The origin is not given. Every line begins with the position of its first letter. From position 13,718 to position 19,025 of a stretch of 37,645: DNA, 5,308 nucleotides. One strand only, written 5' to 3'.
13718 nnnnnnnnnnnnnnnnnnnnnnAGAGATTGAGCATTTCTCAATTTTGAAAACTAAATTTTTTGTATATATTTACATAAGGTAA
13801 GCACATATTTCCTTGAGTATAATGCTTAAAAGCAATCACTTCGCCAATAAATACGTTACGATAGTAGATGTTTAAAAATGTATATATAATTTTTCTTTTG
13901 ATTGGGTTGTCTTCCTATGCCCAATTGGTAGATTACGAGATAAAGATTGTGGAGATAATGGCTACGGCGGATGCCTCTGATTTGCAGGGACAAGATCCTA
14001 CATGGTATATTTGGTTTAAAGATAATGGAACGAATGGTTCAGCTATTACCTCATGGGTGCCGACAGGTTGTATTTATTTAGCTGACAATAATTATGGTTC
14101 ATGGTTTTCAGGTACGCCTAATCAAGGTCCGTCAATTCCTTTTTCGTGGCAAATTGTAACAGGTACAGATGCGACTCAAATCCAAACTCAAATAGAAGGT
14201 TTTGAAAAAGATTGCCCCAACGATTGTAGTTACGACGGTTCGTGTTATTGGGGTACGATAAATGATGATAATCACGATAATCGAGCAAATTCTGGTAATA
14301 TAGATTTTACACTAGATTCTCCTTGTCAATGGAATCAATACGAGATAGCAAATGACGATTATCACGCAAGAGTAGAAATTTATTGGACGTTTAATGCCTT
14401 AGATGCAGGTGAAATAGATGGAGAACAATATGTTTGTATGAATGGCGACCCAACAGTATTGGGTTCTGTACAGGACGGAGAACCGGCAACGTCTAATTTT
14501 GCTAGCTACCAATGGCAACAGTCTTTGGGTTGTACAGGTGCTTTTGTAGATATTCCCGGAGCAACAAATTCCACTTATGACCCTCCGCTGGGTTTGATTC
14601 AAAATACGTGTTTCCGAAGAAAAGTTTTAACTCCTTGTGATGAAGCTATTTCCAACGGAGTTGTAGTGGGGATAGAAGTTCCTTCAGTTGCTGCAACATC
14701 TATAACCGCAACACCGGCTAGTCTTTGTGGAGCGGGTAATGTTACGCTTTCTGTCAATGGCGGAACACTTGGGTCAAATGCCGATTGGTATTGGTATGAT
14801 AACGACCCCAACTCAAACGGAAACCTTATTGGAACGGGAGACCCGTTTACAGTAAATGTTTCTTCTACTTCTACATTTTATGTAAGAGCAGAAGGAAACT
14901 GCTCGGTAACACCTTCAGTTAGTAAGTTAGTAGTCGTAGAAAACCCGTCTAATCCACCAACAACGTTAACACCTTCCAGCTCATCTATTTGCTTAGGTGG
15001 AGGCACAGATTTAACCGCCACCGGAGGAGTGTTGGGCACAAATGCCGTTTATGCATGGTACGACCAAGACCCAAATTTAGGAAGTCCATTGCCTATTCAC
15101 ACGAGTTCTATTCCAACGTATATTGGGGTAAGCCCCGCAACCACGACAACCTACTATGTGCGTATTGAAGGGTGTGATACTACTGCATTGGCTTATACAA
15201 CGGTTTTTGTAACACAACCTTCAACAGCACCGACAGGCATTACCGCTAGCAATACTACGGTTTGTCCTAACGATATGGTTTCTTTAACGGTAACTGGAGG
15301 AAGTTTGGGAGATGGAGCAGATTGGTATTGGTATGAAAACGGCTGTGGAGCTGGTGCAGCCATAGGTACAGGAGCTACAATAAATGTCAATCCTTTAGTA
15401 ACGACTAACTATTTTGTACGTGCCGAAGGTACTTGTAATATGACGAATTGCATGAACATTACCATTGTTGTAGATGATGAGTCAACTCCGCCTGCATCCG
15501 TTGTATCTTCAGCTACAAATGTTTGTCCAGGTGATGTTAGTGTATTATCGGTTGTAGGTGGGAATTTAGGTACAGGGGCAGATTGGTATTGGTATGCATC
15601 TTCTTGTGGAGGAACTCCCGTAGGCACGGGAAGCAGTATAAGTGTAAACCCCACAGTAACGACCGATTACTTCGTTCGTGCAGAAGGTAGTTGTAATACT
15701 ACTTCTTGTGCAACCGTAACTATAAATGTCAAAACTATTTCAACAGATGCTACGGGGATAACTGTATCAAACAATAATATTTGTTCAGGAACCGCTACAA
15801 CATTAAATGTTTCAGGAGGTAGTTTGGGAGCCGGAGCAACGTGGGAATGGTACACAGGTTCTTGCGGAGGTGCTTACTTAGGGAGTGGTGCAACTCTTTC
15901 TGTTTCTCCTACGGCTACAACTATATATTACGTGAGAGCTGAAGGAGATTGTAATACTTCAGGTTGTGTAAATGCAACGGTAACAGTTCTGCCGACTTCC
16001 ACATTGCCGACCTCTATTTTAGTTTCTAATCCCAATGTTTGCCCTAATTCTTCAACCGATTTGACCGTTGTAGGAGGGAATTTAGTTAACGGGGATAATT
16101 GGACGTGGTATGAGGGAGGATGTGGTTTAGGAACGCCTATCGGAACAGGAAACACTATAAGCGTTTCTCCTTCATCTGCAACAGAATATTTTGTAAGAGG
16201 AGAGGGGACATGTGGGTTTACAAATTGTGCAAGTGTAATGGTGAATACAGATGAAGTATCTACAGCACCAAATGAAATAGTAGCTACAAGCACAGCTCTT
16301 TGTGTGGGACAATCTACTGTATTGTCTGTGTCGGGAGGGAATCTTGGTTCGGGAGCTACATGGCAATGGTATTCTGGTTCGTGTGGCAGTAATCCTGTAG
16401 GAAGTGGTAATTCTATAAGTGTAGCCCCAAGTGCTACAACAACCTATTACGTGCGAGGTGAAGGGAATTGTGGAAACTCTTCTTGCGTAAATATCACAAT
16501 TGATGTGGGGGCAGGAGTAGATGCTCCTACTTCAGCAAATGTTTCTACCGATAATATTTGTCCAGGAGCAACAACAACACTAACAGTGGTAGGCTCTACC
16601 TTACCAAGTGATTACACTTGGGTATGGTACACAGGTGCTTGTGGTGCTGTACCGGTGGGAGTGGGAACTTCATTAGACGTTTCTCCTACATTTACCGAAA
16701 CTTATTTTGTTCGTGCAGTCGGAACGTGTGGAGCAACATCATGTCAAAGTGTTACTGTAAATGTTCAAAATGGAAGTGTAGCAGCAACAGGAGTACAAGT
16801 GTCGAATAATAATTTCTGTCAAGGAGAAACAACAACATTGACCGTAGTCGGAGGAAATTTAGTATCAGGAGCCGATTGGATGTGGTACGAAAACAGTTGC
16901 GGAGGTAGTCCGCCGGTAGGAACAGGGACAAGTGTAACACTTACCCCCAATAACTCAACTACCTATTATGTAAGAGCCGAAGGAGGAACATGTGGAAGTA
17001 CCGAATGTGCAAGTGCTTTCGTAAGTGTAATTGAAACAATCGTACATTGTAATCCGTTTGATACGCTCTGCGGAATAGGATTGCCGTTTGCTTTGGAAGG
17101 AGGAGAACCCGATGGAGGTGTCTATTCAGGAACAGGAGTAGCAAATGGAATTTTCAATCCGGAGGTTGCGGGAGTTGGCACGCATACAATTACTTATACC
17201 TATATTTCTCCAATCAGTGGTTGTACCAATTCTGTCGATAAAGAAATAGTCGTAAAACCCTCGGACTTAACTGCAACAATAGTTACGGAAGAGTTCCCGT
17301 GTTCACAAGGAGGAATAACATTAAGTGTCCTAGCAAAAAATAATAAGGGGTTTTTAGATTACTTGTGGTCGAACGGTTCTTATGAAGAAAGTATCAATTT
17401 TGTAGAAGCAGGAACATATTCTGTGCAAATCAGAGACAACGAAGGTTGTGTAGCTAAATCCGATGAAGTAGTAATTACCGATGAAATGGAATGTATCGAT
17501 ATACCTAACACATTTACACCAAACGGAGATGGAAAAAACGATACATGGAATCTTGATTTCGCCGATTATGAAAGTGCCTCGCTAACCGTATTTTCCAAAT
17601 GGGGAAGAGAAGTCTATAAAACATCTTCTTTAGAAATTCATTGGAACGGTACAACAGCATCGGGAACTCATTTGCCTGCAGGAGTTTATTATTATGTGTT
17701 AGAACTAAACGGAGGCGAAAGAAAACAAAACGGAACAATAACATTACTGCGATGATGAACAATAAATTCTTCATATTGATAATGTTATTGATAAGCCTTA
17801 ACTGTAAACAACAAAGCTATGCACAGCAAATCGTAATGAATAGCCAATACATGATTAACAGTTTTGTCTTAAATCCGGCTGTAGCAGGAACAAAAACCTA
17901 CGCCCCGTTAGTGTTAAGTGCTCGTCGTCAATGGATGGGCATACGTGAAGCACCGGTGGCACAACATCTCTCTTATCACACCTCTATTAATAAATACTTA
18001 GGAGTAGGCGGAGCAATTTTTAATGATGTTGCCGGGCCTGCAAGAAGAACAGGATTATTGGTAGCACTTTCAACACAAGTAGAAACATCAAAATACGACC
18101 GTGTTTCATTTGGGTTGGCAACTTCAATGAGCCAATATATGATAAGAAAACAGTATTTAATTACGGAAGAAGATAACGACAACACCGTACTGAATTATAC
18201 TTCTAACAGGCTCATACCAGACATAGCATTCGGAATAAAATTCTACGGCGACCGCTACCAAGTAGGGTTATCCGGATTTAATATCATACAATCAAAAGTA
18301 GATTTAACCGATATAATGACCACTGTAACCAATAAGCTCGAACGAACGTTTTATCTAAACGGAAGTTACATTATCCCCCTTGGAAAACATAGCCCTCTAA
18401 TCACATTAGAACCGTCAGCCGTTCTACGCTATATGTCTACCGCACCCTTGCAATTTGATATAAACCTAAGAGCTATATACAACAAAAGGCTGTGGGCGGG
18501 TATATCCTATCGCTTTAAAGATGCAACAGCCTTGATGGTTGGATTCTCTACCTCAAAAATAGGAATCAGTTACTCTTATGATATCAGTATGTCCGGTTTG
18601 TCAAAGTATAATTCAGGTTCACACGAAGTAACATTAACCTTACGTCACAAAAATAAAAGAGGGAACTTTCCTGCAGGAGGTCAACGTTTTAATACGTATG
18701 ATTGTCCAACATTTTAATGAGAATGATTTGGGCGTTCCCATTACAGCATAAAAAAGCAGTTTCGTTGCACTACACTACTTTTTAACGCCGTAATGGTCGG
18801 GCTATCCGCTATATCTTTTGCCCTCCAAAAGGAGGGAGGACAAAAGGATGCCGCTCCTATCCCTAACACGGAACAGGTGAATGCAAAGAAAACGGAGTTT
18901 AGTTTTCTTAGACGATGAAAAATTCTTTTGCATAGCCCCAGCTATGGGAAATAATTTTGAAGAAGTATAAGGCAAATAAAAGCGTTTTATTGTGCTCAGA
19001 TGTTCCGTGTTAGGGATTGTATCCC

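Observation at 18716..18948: Six copies of a modular, hairpin-bearing intergenic element that fills every long spacer in the window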

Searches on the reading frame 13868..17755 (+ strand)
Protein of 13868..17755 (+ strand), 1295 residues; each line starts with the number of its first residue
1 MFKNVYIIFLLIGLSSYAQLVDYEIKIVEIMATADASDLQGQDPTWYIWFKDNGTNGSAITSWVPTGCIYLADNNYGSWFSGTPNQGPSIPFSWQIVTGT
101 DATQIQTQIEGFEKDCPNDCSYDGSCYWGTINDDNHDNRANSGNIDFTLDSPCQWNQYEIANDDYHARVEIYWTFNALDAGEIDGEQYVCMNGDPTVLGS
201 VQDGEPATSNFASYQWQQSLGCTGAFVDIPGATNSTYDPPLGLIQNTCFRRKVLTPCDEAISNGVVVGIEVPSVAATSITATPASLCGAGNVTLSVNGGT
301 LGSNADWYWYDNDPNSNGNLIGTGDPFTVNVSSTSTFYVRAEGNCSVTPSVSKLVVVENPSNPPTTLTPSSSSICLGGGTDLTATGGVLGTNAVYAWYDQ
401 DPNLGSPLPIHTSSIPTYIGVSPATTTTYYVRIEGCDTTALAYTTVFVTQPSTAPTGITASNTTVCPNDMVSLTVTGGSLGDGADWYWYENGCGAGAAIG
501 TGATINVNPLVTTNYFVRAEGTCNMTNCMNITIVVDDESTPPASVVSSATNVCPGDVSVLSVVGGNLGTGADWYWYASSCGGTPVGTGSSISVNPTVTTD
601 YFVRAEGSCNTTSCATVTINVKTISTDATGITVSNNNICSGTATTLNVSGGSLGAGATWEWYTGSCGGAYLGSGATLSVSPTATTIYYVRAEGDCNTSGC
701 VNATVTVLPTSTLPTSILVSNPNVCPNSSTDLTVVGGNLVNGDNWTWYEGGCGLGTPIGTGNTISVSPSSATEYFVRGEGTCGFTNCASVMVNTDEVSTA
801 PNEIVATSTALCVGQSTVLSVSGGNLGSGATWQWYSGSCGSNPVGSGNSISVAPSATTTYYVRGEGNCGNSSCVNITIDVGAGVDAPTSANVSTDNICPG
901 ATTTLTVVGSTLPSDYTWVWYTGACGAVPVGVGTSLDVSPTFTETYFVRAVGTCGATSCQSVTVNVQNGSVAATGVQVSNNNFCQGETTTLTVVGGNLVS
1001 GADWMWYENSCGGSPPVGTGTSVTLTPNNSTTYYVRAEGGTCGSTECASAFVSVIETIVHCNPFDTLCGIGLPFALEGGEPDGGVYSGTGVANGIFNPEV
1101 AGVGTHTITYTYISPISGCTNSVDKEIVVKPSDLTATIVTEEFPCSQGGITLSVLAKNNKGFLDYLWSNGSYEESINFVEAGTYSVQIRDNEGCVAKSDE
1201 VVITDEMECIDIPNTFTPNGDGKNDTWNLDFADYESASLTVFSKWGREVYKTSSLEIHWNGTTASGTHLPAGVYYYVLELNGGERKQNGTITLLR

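Call 68: search_protein_families(library=pfam, proteins=[window:13868-17755:+], max_evalue=0.00001)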
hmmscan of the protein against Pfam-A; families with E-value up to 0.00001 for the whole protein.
window:13868-17755:+ (1295 aa): 2 families
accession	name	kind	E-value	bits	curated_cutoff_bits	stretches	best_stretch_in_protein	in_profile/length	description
PF19081.6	Ig_7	-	2e-77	255.9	27.3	7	632-709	7-84/84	Ig-like domain CHU_C associated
PF13585.12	CHU_C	-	1.2e-22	80.2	27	1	1210-1293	1-86/86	CHU_C Type IX secretion signal domain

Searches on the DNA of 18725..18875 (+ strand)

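Call 50: search_dna_similar(query=window:18725-18875:+, collection=plasmids, mode=distant, max_evalue=0.001, max_rows=25)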
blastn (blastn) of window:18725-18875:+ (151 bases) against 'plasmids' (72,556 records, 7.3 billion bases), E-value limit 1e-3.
No match.

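Call 51: search_dna_similar(query=window:18725-18875:+, collection=phages, mode=distant, max_evalue=0.001, max_rows=15)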
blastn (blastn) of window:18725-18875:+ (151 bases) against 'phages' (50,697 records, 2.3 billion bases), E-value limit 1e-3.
No match.
